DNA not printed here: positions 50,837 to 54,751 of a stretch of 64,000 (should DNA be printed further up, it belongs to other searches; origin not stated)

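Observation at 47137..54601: Two tandem, paralogous giant (1252 aa and 1204 aa) type IV pilin-like proteins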

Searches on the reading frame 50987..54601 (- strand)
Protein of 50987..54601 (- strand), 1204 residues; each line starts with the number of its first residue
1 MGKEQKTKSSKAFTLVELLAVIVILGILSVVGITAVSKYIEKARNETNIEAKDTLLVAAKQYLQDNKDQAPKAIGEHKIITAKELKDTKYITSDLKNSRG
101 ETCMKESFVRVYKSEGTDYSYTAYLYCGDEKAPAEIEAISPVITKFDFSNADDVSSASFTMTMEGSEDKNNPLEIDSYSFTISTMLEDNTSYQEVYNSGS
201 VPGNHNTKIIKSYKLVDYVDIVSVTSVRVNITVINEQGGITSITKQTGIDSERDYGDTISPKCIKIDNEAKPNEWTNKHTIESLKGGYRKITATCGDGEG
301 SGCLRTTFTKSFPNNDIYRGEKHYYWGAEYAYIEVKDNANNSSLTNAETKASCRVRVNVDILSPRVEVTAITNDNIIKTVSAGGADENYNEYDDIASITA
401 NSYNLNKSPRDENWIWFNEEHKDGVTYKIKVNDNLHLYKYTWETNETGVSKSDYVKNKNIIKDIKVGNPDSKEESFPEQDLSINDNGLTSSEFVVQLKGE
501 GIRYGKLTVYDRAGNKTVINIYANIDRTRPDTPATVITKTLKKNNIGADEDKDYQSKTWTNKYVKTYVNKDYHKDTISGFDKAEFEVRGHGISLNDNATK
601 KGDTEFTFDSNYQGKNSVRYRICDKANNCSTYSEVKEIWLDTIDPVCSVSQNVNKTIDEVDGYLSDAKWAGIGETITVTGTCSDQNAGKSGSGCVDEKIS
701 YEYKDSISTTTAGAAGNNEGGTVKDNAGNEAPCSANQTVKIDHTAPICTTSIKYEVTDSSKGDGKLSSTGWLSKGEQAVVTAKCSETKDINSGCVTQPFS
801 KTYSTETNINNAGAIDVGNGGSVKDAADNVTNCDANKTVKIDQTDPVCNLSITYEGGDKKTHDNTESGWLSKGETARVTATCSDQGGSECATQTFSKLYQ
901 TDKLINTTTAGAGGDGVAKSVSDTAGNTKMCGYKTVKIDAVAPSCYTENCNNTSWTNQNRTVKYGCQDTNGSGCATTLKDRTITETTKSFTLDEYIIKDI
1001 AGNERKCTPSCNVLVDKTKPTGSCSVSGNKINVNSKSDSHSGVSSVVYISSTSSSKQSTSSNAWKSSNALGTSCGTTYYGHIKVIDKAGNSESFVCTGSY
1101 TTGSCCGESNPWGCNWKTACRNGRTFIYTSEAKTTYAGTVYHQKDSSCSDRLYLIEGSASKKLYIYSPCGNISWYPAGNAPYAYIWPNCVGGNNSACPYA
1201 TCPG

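Call 3: search_protein_families(library=pfam, proteins=[window:50987-54601:-], max_evalue=1)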
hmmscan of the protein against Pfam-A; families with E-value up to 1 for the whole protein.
window:50987-54601:- (1204 aa): 4 families
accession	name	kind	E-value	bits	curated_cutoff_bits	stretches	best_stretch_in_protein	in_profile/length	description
PF07963.17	N_methyl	-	3.8e-05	23.5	21.2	1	8-31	2-25/27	Prokaryotic N-terminal methylation motif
PF12245.14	Big_3_2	-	0.017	15.7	23.3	0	1039-1094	60-113/122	Bacterial Ig-like domain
PF03272.18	Mucin_bdg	-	0.062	13.6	27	1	316-346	25-56/116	Putative mucin or carbohydrate-binding module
PF13992.11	YecR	-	0.85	10.4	27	1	877-900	49-72/73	YecR-like lipoprotein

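Call 4: search_protein_families(library=ncbifam, proteins=[window:50987-54601:-], max_evalue=1)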
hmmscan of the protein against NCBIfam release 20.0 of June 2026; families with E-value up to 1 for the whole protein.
window:50987-54601:- (1204 aa): 14 families
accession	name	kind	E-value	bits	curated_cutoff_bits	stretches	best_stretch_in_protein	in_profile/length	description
NF007862.0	PRK10574.1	equivalog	1.9e-05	24.8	138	1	9-43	3-37/145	prepilin peptidase-dependent pilin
TIGR02532.1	IV_pilin_GFxxxE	domain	0.00013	21.7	16.3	1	11-32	2-23/24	prepilin-type N-terminal cleavage/methylation domain-containing protein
NF040999.1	pilin_ComGC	equivalog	0.00032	20.8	75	1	11-88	2-80/84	competence type IV pilus major pilin ComGC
NF007800.0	PRK10506.1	equivalog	0.00042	20.2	158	1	5-70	3-69/163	prepilin peptidase-dependent protein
TIGR01710.1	typeII_sec_gspG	equivalog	0.0017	18.4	88.85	1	12-67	2-57/134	type II secretion system major pseudopilin GspG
NF040982.1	ComGD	equivalog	0.0038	17.7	70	1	11-53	2-44/139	competence type IV pilus minor pilin ComGD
NF041013.1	T4P_ComGE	equivalog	0.0064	16.6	49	1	8-70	1-67/83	competence type IV pilus minor pilin ComGE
NF041775.1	typeIV_PilA_Myxo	equivalog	0.0066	16.4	400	1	10-68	10-67/214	type IV pilin protein PilA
NF041002.1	pilin_ComGF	equivalog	0.015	15.5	80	1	11-91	2-83/139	competence type IV pilus minor pilin ComGF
NF047446.1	barrel_OmpL47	domain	0.023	15.1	40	1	574-634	12-63/68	OmpL47-type beta-barrel domain-containing protein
NF009248.0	PRK12600.1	equivalog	0.041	14.1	97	1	18-43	60-85/94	Na(+)/H(+) antiporter subunit F1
TIGR01708.2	typeII_sec_gspH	equivalog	0.045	13.7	80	1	12-66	3-53/169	type II secretion system minor pseudopilin GspH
TIGR02596.1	TIGR02596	subfamily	0.078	13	70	1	13-41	1-29/196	Verru_Chthon cassette protein D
TIGR01707.1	gspI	equivalog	0.15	12.5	44.35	1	13-78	2-65/101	type II secretion system minor pseudopilin GspI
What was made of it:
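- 50987..54601 (-): pilin2: 1,204-aa giant modular prepilin (leader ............|F, Ala at -1). N_methyl and TIGR02532 above cut-off (calls 3, 4).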

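Call 31: find_related_loci(query=A1, collection=metagenome_contigs, flank=10000)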
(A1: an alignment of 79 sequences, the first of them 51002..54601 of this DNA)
Query A1 (1200 aa) in metagenome_contigs; peptide patterns used: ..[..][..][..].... (x = any residue, [..] = any of these).
600 stretches matched a pattern (row limit reached: there are more); 173 encode a relative of the query (tblastn E <= 1e-3); the best 80 are kept; 80 distinct loci.
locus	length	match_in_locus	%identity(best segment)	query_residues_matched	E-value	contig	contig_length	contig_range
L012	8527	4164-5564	33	11-530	9e-67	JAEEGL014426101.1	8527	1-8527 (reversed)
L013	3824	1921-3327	31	11-530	1e-55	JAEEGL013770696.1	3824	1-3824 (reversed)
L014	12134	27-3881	29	8-1100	1e-28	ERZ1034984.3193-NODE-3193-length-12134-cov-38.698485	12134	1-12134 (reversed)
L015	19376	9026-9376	45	11-127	1e-20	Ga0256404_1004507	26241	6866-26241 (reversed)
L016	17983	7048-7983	41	8-182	3e-16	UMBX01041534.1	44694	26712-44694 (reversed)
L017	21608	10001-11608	28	5-858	1e-15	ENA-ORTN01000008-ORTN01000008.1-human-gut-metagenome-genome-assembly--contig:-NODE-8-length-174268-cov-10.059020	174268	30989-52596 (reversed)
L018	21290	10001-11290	30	2-1028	2e-15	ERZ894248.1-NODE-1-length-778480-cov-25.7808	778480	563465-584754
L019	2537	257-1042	28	12-263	4e-15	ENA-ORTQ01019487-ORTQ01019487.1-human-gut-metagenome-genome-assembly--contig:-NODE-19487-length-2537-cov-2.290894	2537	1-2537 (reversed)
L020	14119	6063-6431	32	7-132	3e-12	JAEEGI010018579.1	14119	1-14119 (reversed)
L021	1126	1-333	34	11-121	5e-12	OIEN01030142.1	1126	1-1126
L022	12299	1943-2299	32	11-130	2e-11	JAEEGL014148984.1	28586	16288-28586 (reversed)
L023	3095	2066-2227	49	3-63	3e-11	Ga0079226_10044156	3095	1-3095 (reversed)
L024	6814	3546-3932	36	921-1048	1e-10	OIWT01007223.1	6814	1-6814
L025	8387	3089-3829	53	5-90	5e-10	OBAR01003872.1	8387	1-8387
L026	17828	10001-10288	35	1-104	1e-9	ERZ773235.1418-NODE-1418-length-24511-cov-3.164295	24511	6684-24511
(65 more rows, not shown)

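Call 37: search_protein_families(library=pfam, proteins=[L014:4708-7017:-, L014:7177-7734:+, L016:10106-10498:+, L020:4410-6014:+, L020:2513-4399:+], max_evalue=0.001)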
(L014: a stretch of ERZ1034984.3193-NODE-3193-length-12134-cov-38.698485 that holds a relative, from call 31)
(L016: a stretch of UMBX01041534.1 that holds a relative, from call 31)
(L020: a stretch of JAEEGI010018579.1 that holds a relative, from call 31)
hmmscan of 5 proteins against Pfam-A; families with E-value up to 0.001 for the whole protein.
L014:4708-7017:- (769 aa): 2 families
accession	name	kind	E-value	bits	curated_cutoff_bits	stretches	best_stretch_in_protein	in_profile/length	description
PF00437.27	T2SSE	-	1.5e-118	396.1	24.9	1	24-406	5-370/370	Type II/IV secretion system protein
PF13173.12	AAA_14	-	0.00022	21.7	27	1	161-254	2-86/129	AAA domain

L014:7177-7734:+ (185 aa): 0 families

L016:10106-10498:+ (130 aa): 0 families

L020:4410-6014:+ (534 aa): 3 families
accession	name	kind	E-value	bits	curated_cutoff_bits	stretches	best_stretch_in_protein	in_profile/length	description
PF17802.7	SpaA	-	1.4e-26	92.9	23.1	2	411-484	7-84/91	Prealbumin-like fold domain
PF08341.16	TED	-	3.7e-05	24.5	22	1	71-152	2-75/102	Thioester domain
PF13620.12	CarboxypepD_reg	-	6.9e-05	23.6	32.3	0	410-477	5-72/82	Carboxypeptidase regulatory-like domain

L020:2513-4399:+ (628 aa): 2 families
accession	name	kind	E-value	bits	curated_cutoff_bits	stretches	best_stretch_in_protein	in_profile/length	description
PF17802.7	SpaA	-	4.8e-32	110.4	23.1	3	506-581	4-83/91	Prealbumin-like fold domain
PF08341.16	TED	-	1.1e-07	32.6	22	1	93-181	20-102/102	Thioester domain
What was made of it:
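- On Type IV pilin / type 4 filament subunit: A PilB-type ATPase adjoins family members in L014 (call 37).
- An ATPase is linked to family members in L014 (call 37).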

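Call 42: predict_structure(alignment_id=A1)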
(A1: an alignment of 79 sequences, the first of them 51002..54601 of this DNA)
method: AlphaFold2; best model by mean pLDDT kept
length: 1200 residues; sequences in the alignment: 79
mean_pLDDT: 80.4   pTM: 0.46
mean pLDDT of the five models: 80.4, 78.5, 78.5, 77.4, 75.4
residues with pLDDT >= 90: 194; 70-90: 816; 50-70: 161; < 50: 29
segments of 3 or more residues with pLDDT < 50: 1-20, 1176-1178
pLDDT, mean of each block of 10 residues (from residue 1): 31 42 53 53 68 83 81 76 84 80 84 74 82 70 83 73 83 84 78 82 83 80 73 83 80 69 91 87 75 85 86 77 83 86 84 90 95 92 87 92 83 88 91 92 95 91 90 89 81 93 95 94 92 86 86 88 88 86 79 53 76 84 89 87 85 81 81 86 71 83 86 86 86 85 83 77 70 84 76 80 84 86 85 84 83 65 66 80 78 80 76 81 82 80 82 82 82 80 81 82 79 84 91 91 91 89 89 84 92 91 69 67 76 78 71 64 70 56 71 53
secondary structure, 60 per line:
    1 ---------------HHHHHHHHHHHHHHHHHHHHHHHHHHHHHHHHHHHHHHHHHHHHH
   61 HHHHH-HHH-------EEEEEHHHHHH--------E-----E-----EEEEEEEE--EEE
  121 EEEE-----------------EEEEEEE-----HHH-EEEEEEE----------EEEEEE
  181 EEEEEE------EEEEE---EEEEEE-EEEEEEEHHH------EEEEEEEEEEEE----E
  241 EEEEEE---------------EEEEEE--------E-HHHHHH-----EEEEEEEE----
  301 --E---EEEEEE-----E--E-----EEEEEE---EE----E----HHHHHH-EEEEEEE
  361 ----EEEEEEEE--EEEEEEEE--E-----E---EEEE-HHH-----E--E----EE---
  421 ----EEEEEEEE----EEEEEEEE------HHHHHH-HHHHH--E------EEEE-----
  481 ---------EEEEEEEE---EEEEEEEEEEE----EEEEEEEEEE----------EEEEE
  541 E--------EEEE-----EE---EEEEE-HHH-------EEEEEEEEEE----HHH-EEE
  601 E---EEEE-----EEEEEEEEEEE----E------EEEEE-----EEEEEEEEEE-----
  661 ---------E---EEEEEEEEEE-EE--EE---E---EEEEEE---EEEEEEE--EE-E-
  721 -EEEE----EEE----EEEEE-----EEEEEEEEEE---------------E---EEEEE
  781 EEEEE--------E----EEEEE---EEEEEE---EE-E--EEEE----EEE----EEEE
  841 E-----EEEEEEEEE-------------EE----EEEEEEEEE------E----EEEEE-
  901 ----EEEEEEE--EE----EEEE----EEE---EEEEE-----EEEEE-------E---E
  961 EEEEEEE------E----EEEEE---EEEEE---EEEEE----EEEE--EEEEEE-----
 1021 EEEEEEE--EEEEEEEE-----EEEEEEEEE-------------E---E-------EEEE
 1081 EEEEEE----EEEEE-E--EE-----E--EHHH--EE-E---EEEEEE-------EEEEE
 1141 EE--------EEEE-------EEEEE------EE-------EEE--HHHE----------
elements in order (helices of 4 or more, strands of 3 or more residues): H16-65 E77-81 H82-87 E108-115 E118-124 E142-148 E158-164 E175-186 E193-197 E201-206 E208-214 E224-235 E240-246 E262-267 H278-283 E289-296 E307-312 E327-332 H347-352 E354-360 E365-372 E375-382 E395-398 E425-432 E437-444 H451-456 H458-462 E472-475 E490-497 E501-511 E516-525 E536-541 E550-553 E564-568 E580-589 E598-601 E605-608 E614-624 E636-640 E646-655 E674-683 E698-703 E707-713 E722-725 E730-732 E737-741 E747-756 E776-785 E799-803 E807-812 E822-825 E830-832 E837-841 E847-855 E875-883 E895-899 E905-911 E920-923 E928-930 E934-938 E944-948 E960-967 E979-983 E987-991 E995-999 E1004-1007 E1010-1015 E1021-1027 E1030-1037 E1043-1051 E1077-1086 E1091-1095 E1123-1128 E1136-1142 E1151-1154 E1162-1166 E1182-1184
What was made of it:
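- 50987..54601 (-): Full-length AF2 model with pLDDT 80.4 (call 42).
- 54209..54601 (-): pilin2 pilin module (residues 1-131): class III signal, alpha1 helix, small beta head with the C103-C127 pair. AF2 gives helix 16-65 and strands 77-81, 108-115 and 118-124 (call 42).
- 51305..54208 (-): pilin2 stalk (residues 132-1099): nine all-beta modules M1, M2, M3, M4, R1-R4 and M9. AF2 secondary structure (call 42).
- On Type IV pilin / type 4 filament subunit: AF2 gives helix 16-65 and strands 77-81, 108-115 and 118-124 (call 42, a prediction).
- Checked: AlphaFold2 predicts the alpha1 helix (residues 16-65) and a small beta head, then nine all-beta modules and a Cys-rich tip (call 42).
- Predicted structure: lollipop head plus nine beta modules, pLDDT 80.4 (call 42). 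The stalk length would suit wall crossing (inference from call 42). The structure prediction is confident across module boundaries (call 42).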

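Call 46: fold_search(model_id=the predicted structure, library=pdb)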
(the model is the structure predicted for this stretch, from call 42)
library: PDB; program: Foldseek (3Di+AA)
matches with E <= 10: 1639; with E <= 0.001: 174
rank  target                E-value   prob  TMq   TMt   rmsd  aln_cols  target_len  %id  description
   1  9fly_A                1.9e-12  1.00  0.14  0.18  77.2      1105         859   10  CryoEM structure of the base (4151-5009) in the grappling hook protein A (GhpA) in the bacterium Aureispira sp. CCB-QB (released 2024-10-16)
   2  9flp_A                3.0e-12  1.00  0.13  0.16  96.7      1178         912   12  CryoEM structure of the neck (1403-2314) in the grappling hook protein A (GhpA) in the bacterium Aureispira sp. CCB-QB (released 2024-10-16)
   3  8q6t_I                1.9e-11  1.00  0.11  0.12  88.8      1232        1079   10  Helical reconstruction of the relaxed thick filament from FIB milled left ventricular mouse myofibrils (released 2023-11-01)
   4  9ijj_4I               7.0e-11  1.00  0.11  0.06  74.4      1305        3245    7  In situ structure of the central apparatus in mouse sperm axoneme. (released 2025-06-04)
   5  9bfu_A                3.9e-09  0.94  0.07  0.05  58.5      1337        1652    8  Cryo-EM structure of Sevenless extracellular domain (composite map of the dimer, pH 4.6) (released 2025-01-29)
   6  7sqc_O0               7.2e-09  1.00  0.11  0.11  46.6      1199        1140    8  Ciliary C1 central pair apparatus isolated from Chlamydomonas reinhardtii (released 2022-04-13)
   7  8oq3_A                7.2e-09  0.99  0.08  0.07  65.8      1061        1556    8  Structure of methylamine treated human complement C3 (released 2024-02-21)
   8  9bfp_A                1.3e-08  0.96  0.07  0.08  59.9      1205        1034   10  Cryo-EM structure of Sevenless extracellular domain (monomer) (released 2025-01-29)
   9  9flw_A                1.9e-08  1.00  0.11  0.20  51.3       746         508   10  CryoEM structure of the fragment-6 (3571-4078) in the grappling hook protein A (GhpA) in the bacterium Aureispira sp.  (released 2024-10-16)
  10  7q62_A                2.4e-08  0.99  0.08  0.08  66.9      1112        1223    8  Structure of TEV cleaved A2ML1 dimer (A2ML1-TT dimer) (released 2022-04-20)
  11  7q62_B                2.7e-08  0.93  0.07  0.10  68.4      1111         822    7  Structure of TEV cleaved A2ML1 dimer (A2ML1-TT dimer) (released 2022-04-20)
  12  5a42                  3.0e-08  0.96  0.08  0.06  67.7      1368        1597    8  Cryo-EM single particle 3D reconstruction of the native conformation of E. coli alpha-2-macroglobulin (ECAM) (released 2015-07-29)
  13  4u4j                  3.5e-08  0.97  0.08  0.07  61.2      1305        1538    7  Crystal structure of Salmonella alpha-2-macroglobulin mutant Y1175G (released 2014-09-17)
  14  7som_D                3.6e-08  0.97  0.09  0.08  56.9      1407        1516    7  Ciliary C2 central pair apparatus isolated from Chlamydomonas reinhardtii (released 2022-04-13)
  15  8wa2_D                4.0e-08  1.00  0.12  0.10  31.7      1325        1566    9  cryo-EM structure of native mastigonemes isolated from Chlamydomonas reinhardtii at 3.0 angstrom resolution (released 2024-04-10)
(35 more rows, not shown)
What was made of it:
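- On Bacterial Ig-like domains (Big_3_2 / Big_13 / HYR): The fold is Ig-like by Foldseek (call 46).
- Closest known: Fibrillar adhesins and fibres built from tandem Ig-like domains. Same: Best structural matches to the stalk are long chains of beta-sandwich modules presenting a distal binding end (call 46).
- Stalk fold: Foldseek matches multi-Ig fibres (call 46).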

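Call 75: search_solved_structures(query=A1, max_evalue=0.1)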
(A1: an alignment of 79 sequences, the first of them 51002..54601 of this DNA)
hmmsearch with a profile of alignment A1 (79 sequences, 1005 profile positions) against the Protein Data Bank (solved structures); distinct sequences matched with E-value up to 0.1: 20.
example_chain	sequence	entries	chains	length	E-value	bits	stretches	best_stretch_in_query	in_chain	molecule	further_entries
9egp_A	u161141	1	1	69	9.6e-13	50.7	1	1-64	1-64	Geopilin domain 1 protein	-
7tgg_A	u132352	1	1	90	7.1e-12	47.8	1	1-69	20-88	Geopilin domain 1 protein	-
8pfb_G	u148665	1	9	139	1.4e-08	36.9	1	11-65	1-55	Type IV pilin PilE1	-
2m7g_A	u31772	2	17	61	1.8e-07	33.2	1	11-69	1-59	Geopilin domain 1 protein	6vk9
9laa_A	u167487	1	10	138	2.2e-07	32.9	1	4-42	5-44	Type IV pilin protein PilA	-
8tj2_C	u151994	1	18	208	4.4e-07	32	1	11-66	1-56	Type IV major pilin protein PilA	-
8tob_GA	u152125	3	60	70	3.4e-06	29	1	12-50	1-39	Fimbrial protein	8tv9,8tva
1oqw_A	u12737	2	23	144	3.5e-06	29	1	11-45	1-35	Fimbrial protein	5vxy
3sok_A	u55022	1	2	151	5e-06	28.4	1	11-43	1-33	Fimbrial protein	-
8tum_e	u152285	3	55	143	5.6e-06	28.3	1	11-43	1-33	Type IV major pilin protein PilA | Pilin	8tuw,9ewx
9lab_B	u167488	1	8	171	1.5e-05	26.9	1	5-32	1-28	MSHA major pilin subunit MshA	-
6gv9_A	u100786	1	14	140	1.6e-05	26.8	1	11-44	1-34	Prepilin peptidase-dependent protein D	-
8qqj_J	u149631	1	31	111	9.5e-05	24.2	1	11-54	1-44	Type IV narrow pilus major component PilA5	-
6xxe_A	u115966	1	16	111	0.00011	24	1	11-54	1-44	Uncharacterized protein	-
5kua_A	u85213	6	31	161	0.00025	22.9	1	11-44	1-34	pilin | Neisseria meningitidis PilE variant SB-GATDH | Neisseria meningitidis PilE, SB-DATDH variant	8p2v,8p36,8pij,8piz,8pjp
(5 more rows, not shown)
